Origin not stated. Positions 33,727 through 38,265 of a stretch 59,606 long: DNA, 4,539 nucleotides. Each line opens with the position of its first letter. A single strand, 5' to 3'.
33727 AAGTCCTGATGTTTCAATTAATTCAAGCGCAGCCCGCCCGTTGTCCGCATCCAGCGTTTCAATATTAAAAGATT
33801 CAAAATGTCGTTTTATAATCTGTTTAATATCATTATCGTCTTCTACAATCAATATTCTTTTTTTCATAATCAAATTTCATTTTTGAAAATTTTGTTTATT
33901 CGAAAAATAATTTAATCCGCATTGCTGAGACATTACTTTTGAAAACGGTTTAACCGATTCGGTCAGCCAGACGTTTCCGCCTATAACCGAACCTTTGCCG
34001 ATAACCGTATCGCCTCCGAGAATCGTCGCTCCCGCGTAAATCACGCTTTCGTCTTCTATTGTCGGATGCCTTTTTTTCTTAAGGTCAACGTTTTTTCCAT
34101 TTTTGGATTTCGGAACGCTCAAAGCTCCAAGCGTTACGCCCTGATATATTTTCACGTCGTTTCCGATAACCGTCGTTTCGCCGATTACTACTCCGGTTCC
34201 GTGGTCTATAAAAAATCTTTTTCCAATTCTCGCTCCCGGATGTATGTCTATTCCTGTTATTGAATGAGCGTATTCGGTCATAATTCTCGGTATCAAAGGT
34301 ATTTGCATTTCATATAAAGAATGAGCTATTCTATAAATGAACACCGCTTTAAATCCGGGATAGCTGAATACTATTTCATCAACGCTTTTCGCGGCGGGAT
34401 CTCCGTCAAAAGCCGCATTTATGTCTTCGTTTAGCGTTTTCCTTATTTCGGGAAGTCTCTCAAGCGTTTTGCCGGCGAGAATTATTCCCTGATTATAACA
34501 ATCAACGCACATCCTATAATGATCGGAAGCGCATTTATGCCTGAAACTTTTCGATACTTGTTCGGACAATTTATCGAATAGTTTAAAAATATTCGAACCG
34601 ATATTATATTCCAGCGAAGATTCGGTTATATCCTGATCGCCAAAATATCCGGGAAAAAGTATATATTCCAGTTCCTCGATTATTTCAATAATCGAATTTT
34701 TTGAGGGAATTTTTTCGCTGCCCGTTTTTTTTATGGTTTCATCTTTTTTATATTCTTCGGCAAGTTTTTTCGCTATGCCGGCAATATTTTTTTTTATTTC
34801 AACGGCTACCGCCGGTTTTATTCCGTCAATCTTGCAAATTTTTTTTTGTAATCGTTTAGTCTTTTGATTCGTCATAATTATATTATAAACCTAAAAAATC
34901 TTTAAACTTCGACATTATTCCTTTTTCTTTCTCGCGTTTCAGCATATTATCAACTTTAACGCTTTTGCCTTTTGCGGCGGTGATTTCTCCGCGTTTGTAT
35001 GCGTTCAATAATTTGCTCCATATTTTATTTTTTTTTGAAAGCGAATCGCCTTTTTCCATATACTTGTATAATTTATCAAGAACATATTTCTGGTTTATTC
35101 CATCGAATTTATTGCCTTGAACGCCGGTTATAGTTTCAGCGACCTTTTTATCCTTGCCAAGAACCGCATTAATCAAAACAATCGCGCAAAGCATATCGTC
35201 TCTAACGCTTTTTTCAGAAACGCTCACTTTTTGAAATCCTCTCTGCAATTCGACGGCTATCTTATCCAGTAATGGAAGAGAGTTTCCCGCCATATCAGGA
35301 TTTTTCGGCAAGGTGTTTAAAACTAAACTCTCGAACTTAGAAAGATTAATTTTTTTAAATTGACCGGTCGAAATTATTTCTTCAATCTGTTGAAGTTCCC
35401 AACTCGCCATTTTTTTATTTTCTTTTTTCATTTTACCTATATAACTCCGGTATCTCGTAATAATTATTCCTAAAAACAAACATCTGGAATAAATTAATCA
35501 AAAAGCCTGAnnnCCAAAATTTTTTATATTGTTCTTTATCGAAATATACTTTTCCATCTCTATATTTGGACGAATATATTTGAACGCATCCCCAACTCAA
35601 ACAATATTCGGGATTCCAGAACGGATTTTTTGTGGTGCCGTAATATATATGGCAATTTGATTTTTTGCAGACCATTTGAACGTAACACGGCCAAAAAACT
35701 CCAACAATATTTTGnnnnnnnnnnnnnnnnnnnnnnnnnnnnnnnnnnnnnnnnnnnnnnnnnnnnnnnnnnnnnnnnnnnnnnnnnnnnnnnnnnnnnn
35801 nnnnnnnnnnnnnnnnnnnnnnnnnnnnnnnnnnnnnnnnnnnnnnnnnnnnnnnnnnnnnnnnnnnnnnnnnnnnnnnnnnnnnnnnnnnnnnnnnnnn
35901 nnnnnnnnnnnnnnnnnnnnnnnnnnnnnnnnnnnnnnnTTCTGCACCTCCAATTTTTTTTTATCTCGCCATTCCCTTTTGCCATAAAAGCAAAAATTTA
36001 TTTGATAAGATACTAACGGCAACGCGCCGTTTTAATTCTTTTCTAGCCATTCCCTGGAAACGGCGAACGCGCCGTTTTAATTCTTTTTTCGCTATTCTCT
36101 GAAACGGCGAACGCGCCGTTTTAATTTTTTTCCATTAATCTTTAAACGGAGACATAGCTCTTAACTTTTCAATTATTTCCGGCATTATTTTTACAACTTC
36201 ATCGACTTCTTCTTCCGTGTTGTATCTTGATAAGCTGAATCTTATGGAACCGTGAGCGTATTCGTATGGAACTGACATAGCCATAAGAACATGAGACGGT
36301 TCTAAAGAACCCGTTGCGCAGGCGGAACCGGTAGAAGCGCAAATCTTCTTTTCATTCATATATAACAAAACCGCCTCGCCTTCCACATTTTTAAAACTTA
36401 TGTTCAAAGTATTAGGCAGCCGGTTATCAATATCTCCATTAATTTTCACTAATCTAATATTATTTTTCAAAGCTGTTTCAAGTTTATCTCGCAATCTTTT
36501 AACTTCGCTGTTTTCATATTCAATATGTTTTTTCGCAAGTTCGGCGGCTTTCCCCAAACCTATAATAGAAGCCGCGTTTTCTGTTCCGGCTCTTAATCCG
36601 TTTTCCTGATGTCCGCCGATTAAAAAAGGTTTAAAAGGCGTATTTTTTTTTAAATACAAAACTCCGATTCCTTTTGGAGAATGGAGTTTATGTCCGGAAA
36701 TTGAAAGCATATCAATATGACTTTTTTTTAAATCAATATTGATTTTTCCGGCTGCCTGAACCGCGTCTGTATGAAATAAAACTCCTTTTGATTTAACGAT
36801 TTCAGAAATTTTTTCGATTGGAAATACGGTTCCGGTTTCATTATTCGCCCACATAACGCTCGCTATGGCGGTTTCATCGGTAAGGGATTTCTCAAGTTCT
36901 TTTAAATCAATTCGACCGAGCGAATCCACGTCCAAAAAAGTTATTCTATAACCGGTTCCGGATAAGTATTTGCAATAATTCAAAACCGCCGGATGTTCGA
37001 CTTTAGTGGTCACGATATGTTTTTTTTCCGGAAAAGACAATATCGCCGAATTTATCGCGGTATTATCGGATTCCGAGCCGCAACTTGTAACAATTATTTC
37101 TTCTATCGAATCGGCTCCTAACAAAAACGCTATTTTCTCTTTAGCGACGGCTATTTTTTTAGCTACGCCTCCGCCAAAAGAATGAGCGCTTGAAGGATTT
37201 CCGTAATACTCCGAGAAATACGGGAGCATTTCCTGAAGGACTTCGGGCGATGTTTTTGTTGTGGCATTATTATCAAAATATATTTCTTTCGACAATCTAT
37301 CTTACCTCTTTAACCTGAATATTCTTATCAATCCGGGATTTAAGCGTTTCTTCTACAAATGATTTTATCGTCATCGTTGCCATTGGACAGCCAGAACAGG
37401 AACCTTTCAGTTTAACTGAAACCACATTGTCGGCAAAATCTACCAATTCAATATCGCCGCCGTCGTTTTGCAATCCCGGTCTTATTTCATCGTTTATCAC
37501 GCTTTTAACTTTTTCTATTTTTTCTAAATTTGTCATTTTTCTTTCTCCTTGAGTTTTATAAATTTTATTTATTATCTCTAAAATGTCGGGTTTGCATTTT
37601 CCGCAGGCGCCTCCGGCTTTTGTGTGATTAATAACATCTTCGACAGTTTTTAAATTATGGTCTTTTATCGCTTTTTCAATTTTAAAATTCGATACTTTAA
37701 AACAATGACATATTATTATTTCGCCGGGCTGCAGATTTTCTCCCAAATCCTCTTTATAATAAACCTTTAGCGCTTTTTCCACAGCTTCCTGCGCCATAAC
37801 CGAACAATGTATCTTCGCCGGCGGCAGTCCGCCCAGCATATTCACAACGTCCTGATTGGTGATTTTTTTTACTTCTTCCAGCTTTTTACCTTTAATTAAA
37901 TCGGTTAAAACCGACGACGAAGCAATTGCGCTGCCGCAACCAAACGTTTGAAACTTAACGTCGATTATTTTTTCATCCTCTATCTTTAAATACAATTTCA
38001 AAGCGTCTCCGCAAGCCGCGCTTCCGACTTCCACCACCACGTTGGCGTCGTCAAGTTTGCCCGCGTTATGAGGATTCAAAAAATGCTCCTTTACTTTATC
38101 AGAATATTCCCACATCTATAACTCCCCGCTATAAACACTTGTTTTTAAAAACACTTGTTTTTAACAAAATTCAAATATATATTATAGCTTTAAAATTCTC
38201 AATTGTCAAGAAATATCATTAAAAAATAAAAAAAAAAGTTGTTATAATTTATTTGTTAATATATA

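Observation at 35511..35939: Candidate new Fe-S-sensing regulator: HTH + five-Cys protein between nifS and cysE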

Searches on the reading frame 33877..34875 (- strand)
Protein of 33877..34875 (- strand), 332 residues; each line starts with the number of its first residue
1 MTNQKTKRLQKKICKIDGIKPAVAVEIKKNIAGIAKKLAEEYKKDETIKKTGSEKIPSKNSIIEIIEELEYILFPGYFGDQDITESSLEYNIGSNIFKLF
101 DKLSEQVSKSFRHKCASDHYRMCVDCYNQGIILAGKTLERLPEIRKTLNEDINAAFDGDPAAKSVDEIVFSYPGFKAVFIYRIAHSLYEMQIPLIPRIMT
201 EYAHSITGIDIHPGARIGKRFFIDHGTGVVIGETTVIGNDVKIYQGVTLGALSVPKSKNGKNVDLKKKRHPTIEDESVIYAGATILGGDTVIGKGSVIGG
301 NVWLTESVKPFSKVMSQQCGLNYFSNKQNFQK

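Call 3: search_protein_families(library=pfam, proteins=[window:33877-34875:-], max_evalue=1)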
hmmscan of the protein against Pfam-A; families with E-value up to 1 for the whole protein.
window:33877-34875:- (332 aa): 6 families
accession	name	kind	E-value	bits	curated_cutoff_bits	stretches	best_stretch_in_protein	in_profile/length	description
PF00132.30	Hexapep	-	1.9e-08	34.1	27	2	215-250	2-35/36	Bacterial transferase hexapeptide (six repeats)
PF06426.19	SATase_N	-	0.00019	22.1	21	1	136-178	61-103/105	Serine acetyltransferase, N-terminal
PF25084.1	LbH_EIF2B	-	0.0013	19.1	54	0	274-308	6-40/105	EIF2B subunit epsilon LbH domain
PF25247.1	LbH_GLGC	-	0.051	13.9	27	1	229-301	32-102/135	GLGC left-handed parallel beta-helix domain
PF25229.1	Salactin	-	0.17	11.4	27.1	1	84-162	236-313/335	Salactin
PF14602.12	Hexapep_2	-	0.31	11.2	27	0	272-305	3-33/34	Hexapeptide repeat of succinyl-transferase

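Call 4: search_protein_families(library=ncbifam, proteins=[window:33877-34875:-], max_evalue=1)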
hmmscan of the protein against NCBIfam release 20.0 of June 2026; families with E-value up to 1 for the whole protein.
window:33877-34875:- (332 aa): 23 families
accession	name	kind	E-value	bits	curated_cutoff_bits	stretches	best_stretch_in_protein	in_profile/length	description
TIGR01172.1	cysE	equivalog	6.9e-49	166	210.65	1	149-313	2-155/162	serine O-acetyltransferase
NF041874.1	EPS_EpsC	equivalog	1.1e-45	155.4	150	1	148-311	1-153/168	serine O-acetyltransferase EpsC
NF008349.0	PRK11132.1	equivalog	1.1e-28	100.1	397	1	141-314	74-236/273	serine O-acetyltransferase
NF007564.0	PRK10191.1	equivalog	2.2e-10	40.3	196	1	186-299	38-142/162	colanic acid biosynthesis acetyltransferase WcaB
TIGR04016.1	WcaB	equivalog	5.2e-10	39.1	194.65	1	186-299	22-126/146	colanic acid biosynthesis acetyltransferase WcaB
TIGR03532.1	DapD_Ac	equivalog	2.5e-05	24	231.75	1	206-312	108-201/231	2,3,4,5-tetrahydropyridine-2,6-dicarboxylate N-acetyltransferase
NF002060.0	PRK00892.1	subfamily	3.2e-05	23.2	207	2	211-249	128-164/345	UDP-3-O-(3-hydroxymyristoyl)glucosamine N-acyltransferase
NF008808.1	PRK11830.1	equivalog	0.00013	21.5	204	1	214-312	101-186/243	2,3,4,5-tetrahydropyridine-2,6-dicarboxylate N-succinyltransferase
TIGR01853.1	lipid_A_lpxD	equivalog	0.00013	21.1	242.5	2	211-250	119-156/325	UDP-3-O-(3-hydroxymyristoyl)glucosamine N-acyltransferase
NF003657.0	PRK05289.1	equivalog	0.00016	20.8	226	1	208-297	21-114/264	acyl-ACP--UDP-N-acetylglucosamine O-acyltransferase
TIGR03308.1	phn_thr-fam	hypoth_equivalog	0.0028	17.5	201.65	1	263-314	101-151/204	phosphonate metabolim protein, transferase hexapeptide repeat family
TIGR03570.1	NeuD_NnaD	subfamily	0.0028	17.3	160.8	1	211-309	90-191/202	NeuD/PglB/VioB family sugar acetyltransferase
NF052502.1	man1P_GTase_Rv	exception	0.0092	14.9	440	1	272-308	248-283/352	mannose-1-phosphate guanylyltransferase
TIGR01852.1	lipid_A_lpxA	equivalog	0.011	15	231.05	1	212-295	26-107/254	acyl-ACP--UDP-N-acetylglucosamine O-acyltransferase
TIGR01173.1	glmU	equivalog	0.029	13.2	366.85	0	203-254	243-294/452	bifunctional UDP-N-acetylglucosamine diphosphorylase/glucosamine-1-phosphate N-acetyltransferase GlmU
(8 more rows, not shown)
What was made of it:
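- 33877..34875 (-): Serine O-acetyltransferase (cysE/EpsC type) with an N-terminal extension. TIGR01172 cysE, 166 bits, below its cutoff of 210 (call 4).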

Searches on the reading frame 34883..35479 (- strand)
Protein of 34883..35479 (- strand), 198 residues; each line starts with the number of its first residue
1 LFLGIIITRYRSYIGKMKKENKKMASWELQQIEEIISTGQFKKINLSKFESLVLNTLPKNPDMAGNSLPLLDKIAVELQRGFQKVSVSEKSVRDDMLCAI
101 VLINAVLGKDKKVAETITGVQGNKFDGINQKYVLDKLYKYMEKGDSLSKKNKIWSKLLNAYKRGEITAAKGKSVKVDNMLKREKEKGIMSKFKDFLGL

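Call 3: search_protein_families(library=pfam, proteins=[window:34883-35479:-], max_evalue=1)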
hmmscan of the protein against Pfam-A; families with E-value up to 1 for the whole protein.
window:34883-35479:- (198 aa): 0 families

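Call 4: search_protein_families(library=ncbifam, proteins=[window:34883-35479:-], max_evalue=1)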
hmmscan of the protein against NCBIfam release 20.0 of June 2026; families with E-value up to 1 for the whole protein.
window:34883-35479:- (198 aa): 0 families

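Call 45: find_homologous_proteins(query=window:34883-35431:-, max_evalue=0.01)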
Query window:34883-35431:- (182 aa): 5 proteins with E <= 0.01 among 127 candidates.
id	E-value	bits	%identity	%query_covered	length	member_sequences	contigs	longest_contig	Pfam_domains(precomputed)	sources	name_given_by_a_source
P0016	6.3e-109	379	100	100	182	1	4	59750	-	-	-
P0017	3.0e-105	367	97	100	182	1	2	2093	-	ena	-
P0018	1.4e-91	323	85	100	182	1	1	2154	-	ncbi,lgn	-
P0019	4.1e-76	272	69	100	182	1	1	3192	-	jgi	-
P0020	1.3e-53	199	53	100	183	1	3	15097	-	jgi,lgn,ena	-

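Call 57: search_protein_families(library=phrogs, proteins=[window:34883-35431:-], max_evalue=1)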
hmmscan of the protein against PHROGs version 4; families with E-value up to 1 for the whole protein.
window:34883-35431:- (182 aa): 2 families
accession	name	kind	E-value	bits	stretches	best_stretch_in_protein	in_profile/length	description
phrog_15251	-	unknown function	0.043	14.7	1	121-134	26-39/39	-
phrog_8707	-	unknown function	0.42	11.9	1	72-86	2-16/36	-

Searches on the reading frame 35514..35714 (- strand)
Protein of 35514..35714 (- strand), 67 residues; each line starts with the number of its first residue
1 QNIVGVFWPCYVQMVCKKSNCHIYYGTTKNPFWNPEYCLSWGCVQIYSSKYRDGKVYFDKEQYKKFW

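Call 54: predict_structure(alignment_id=A4)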
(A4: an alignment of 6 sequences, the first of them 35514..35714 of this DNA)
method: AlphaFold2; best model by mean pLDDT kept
length: 67 residues; sequences in the alignment: 6
mean_pLDDT: 59.6   pTM: 0.39
mean pLDDT of the five models: 59.6, 56.7, 55.3, 53.8, 49.4
residues with pLDDT >= 90: 0; 70-90: 3; 50-70: 61; < 50: 3
segments of 3 or more residues with pLDDT < 50: none
pLDDT, mean of each block of 10 residues (from residue 1): 57 56 55 57 67 64 61
secondary structure, 60 per line:
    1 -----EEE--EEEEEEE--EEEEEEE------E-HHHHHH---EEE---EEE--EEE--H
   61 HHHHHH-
elements in order: E6-8 E11-17 E20-26 H35-40 E44-46 E50-52 E55-57 H60-66
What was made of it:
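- On Zinc ribbon / treble clef: The model is too uncertain to judge geometry (call 54).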

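Call 56: fold_search(model_id=the predicted structure, library=pdb)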
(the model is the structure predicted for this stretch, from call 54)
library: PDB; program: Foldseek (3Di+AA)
matches with E <= 10: 47; with E <= 0.001: 0
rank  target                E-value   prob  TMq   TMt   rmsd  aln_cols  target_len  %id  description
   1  6gap_A                3.8e+00  0.02  0.19  0.08  15.9        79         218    5  Crystal structure of the T3D reovirus sigma1 coiled coil tail and body (released 2018-04-25)
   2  5ndg_l9               4.8e+00  0.04  0.29  0.14   9.7        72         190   11  Crystal structure of geneticin (G418) bound to the yeast 80S ribosome (released 2017-12-13)
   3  1d1r_MODEL_1_A        5.2e+00  0.01  0.18  0.16  12.4        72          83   15  NMR SOLUTION STRUCTURE OF THE PRODUCT OF THE E. COLI YCIH GENE. (released 1999-10-06)
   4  2jhj_A                5.5e+00  0.06  0.28  0.07  10.6        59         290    3  3-methyladenine dna-glycosylase from Archaeoglobus fulgidus (released 2007-04-10)
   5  9a56_B                5.5e+00  0.03  0.28  0.12  15.2        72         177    8  Integrative model of RPOB-NUSG by crosslinking MS and deep learning (released 2024-09-18)
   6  8k20_B                5.8e+00  0.07  0.26  0.10   7.4        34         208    9  Cryo-EM structure of KEOPS complex from Arabidopsis thaliana (released 2024-04-03)
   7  2lfk_MODEL_1_A        6.2e+00  0.08  0.26  0.30   8.5        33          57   15  NMR solution structure of native TdPI-short (released 2011-11-09)
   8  8c90_P                6.2e+00  0.06  0.29  0.18   9.8        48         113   10  Cryo-EM captures early ribosome assembly in action (released 2023-04-05)
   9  9jsr_P                6.2e+00  0.06  0.28  0.18   9.9        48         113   10  50S precursor - Erm complex (C-I) (released 2025-10-29)
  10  7zgn_A                6.2e+00  0.04  0.27  0.04   9.9        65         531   18  Plant/insect N-glycan active PNGase (released 2022-09-07)
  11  6ycs_A                6.6e+00  0.04  0.28  0.29  12.5        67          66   19  Human Transcription Cofactor PC4 DNA-binding domain in complex with full phosphorothioate 5-10-5 2'-O-methyl DNA gapme (released 2020-04-29)
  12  6ylg_H                6.6e+00  0.04  0.29  0.14   8.2        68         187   12  Rix1-Rea1 pre-60S particle - 60S core, body 1 (rigid body refinement) (released 2020-07-29)
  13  2f20_B                7.0e+00  0.10  0.28  0.09   3.8        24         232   21  X-ray Crystal Structure of Protein BT_1218 from Bacteroides thetaiotaomicron. Northeast Structural Genomics Consortium (released 2005-11-22)
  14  8imd_B                7.0e+00  0.05  0.26  0.09  11.5        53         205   13  Crystal structure of Cu/Zn Superoxide dismutase from Paenibacillus lautus (released 2024-01-17)
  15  7uic_n                7.0e+00  0.03  0.25  0.08  11.4        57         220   16  Mediator-PIC Early (Tail A) (released 2023-02-15)
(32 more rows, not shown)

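Call 60: search_protein_families(library=pfam, proteins=[window:35514-35714:-], max_evalue=10)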
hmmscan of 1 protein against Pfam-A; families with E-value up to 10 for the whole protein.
window:35514-35714:- (67 aa): 0 families
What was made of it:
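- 35586..35702 (-): Residues 80-118: Cys5His core (WPC-x5-C-x4-CH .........[FY]WNPEYC-x4-C), the presumed metal-binding module. No Pfam hit at E<=10 (call 60).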

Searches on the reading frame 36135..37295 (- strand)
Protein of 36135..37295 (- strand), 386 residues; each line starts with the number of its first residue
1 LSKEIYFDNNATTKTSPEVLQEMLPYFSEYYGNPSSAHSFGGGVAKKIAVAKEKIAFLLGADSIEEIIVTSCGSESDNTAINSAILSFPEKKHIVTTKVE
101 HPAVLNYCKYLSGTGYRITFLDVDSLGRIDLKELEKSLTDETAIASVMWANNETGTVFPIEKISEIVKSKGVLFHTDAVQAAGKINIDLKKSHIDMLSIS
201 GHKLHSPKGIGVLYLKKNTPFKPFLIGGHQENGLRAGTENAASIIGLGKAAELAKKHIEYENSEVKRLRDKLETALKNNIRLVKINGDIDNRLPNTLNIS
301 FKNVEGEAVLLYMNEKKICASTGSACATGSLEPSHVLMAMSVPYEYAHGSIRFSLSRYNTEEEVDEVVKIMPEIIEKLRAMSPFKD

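Call 3: search_protein_families(library=pfam, proteins=[window:36135-37295:-], max_evalue=1)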
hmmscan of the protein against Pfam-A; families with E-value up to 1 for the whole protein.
window:36135-37295:- (386 aa): 6 families
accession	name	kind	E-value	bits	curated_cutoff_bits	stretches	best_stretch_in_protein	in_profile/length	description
PF00266.25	Aminotran_5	-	2.7e-93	313.3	21.5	1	5-366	1-370/371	Aminotransferase class-V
PF00155.27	Aminotran_1_2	-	4.3e-06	26.6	19.7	1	50-177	46-185/361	Aminotransferase class I and II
PF01041.23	DegT_DnrJ_EryC1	-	1.3e-05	25.1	19.8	1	68-183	43-151/360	DegT/DnrJ/EryC1/StrS aminotransferase family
PF01212.27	Beta_elim_lyase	-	8.6e-05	22.4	27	1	113-257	93-215/288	Beta-eliminating lyase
PF01053.26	Cys_Met_Meta_PP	-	0.0029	16.7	27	1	53-187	59-183/381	Cys/Met metabolism PLP-dependent enzyme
PF17282.7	DUF5347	-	0.13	13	25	1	243-285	8-54/101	Family of unknown function (DUF5347)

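Call 4: search_protein_families(library=ncbifam, proteins=[window:36135-37295:-], max_evalue=1)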
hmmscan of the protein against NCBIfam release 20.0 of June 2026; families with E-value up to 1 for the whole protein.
window:36135-37295:- (386 aa): 46 families (the best 25 are shown)
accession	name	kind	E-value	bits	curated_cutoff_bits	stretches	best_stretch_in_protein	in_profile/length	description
TIGR03402.1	FeS_nifS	equivalog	1.8e-180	599.7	530.75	1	5-384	1-379/379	cysteine desulfurase NifS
TIGR03403.1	nifS_epsilon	equivalog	8e-125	416.6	587.7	1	5-382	1-380/382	NifS family cysteine desulfurase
NF010611.0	PRK14012.1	equivalog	5.6e-121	404.3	548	1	3-384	5-388/406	IscS subfamily cysteine desulfurase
TIGR02006.1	IscS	equivalog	8.5e-118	393.8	643.2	1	1-384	1-384/402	IscS subfamily cysteine desulfurase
TIGR03235.1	DNA_S_dndA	equivalog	3.6e-109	365.3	480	1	6-355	1-353/353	cysteine desulfurase DndA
NF002806.0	PRK02948.1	subfamily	4.3e-92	309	304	1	5-377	2-374/381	IscS subfamily cysteine desulfurase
TIGR01977.1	am_tr_V_EF2568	hypoth_equivalog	2.4e-52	178.2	377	1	5-374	1-376/376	cysteine desulfurase family protein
TIGR01979.1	sufS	subfamily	2.3e-49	168.4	475.1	1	5-376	20-400/403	SufS family cysteine desulfurase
NF041166.1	f2_encap_cargo1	exception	1.2e-33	117.2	800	1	5-371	247-620/623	family 2A encapsulin nanocompartment cargo protein cysteine desulfurase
TIGR01976.1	am_tr_V_VC1184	hypoth_equivalog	1.3e-28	100.4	352.35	2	4-218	19-234/401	cysteine desulfurase-like protein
NF040779.1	Sec_lyase_SclA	exception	2.7e-28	98.9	525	1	5-375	1-377/378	selenocysteine lyase SclA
NF008126.0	PRK10874.1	equivalog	2.8e-27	95.9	607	1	3-377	19-398/401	cysteine desulfurase CsdA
TIGR03392.1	FeS_syn_CsdA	equivalog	6.6e-27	94.7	493.6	1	3-376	16-394/398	cysteine desulfurase CsdA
NF006791.0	PRK09295.1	equivalog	1.1e-24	87.3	661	1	5-374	25-401/406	cysteine desulfurase SufS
TIGR03301.1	PhnW-AepZ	equivalog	9.4e-12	45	360.8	1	67-210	53-195/355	2-aminoethylphosphonate aminotransferase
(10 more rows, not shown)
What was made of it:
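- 36135..37295 (-): nifS (cysteine desulfurase NifS). TIGR03402, 599.7 bits, above its cutoff (call 4).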

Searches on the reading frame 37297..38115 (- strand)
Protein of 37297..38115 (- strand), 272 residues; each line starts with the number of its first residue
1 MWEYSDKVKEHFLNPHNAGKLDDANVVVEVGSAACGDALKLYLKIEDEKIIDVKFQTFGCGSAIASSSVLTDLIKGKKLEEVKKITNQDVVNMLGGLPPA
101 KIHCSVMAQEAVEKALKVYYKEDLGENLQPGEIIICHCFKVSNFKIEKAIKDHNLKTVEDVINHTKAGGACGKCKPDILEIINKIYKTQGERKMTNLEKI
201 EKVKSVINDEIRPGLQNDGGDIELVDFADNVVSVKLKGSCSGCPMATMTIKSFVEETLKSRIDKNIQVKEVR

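Call 3: search_protein_families(library=pfam, proteins=[window:37297-38115:-], max_evalue=1)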
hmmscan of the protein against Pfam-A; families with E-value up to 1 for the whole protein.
window:37297-38115:- (272 aa): 6 families
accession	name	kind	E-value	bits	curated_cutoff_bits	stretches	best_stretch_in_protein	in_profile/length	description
PF01592.21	NifU_N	-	2.1e-46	157.6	22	1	3-121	1-122/127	NifU-like N terminal domain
PF01106.22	NifU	-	1.2e-28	99.5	27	1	203-268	1-66/67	NifU-like domain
PF04324.20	Fer2_BFD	-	9.3e-18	64.8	26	1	134-183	1-49/50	BFD-like [2Fe-2S] binding domain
PF01883.24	FeS_assembly_P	-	0.018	15.7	23.5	0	222-264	26-66/73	Iron-sulfur cluster assembly protein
PF22046.2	FabMG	-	0.025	13.8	27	1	157-196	150-187/431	Enoyl-acyl carrier protein reductase FabMG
PF04467.17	DUF483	-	0.09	13.2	25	1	74-123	60-109/122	Protein of unknown function (DUF483)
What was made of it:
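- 37297..38115 (-): nifU (three-domain NifU scaffold). Pfam NifU_N, Fer2_BFD and NifU (call 3).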

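Call 4: search_protein_families(library=ncbifam, proteins=[window:37297-38115:-], max_evalue=1)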
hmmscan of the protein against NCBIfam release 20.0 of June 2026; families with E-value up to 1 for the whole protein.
window:37297-38115:- (272 aa): 15 families
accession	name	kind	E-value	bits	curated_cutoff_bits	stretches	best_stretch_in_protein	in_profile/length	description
TIGR02000.1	NifU_proper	equivalog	5.6e-93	311.5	273.3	2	1-191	1-192/290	Fe-S cluster assembly protein NifU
TIGR03419.1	NifU_clost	equivalog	6.5e-50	168.6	187.9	1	4-121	1-118/121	Fe-S cluster assembly scaffold protein NifU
TIGR01999.1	iscU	equivalog_domain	6.3e-39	132.9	192.4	1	4-121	1-121/124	Fe-S cluster assembly scaffold IscU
TIGR01994.1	SUF_scaf_2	equivalog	1e-20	74.1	92.5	1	4-88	5-89/137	Fe-S cluster assembly sulfur transfer protein SufU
TIGR03341.1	YhgI_GntY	equivalog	2.5e-12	47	269.35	1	200-269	107-177/190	Fe-S biogenesis protein NfuA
TIGR02374.1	nitri_red_nirB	equivalog_domain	1e-11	44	578.35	1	130-264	414-537/794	nitrite reductase large subunit NirB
NF008392.0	PRK11190.1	equivalog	5.2e-09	36.3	268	1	198-267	106-176/192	Fe-S biogenesis protein NfuA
NF011565.0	PRK14989.1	subfamily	4.3e-08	31.7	883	1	121-191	410-479/847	nitrite reductase large subunit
NF007803.0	PRK10509.1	equivalog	2.6e-05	24.4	75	1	135-183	3-51/64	bacterioferritin-associated ferredoxin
TIGR03377.1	glycerol3P_GlpA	equivalog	0.011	14.3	552.8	1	127-199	415-490/530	anaerobic glycerol-3-phosphate dehydrogenase subunit GlpA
NF047645.1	CopZ_Nterm_CC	equivalog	0.012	15.9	100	1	121-171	74-121/138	putative iron-sulfur cluster-binding metallochaperone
NF008926.0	PRK12285.1-3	equivalog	0.019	13.9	320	1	131-203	359-427/429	tryptophan--tRNA ligase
NF007946.0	PRK10665.1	equivalog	0.045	14.5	181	1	143-192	58-107/112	P-II family nitrogen regulator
NF045877.1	CopZ_Nterm_CU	equivalog_domain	0.13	12.2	190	1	134-175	99-139/161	Csac_0668 family 2Fe-2S cluster-binding (seleno)protein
NF006971.0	PRK09441.1-4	equivalog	0.13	11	781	1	114-169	53-108/484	alpha-amylase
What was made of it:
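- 37297..38115 (-): TIGR02000, 311.5 bits, above its cutoff (call 4).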
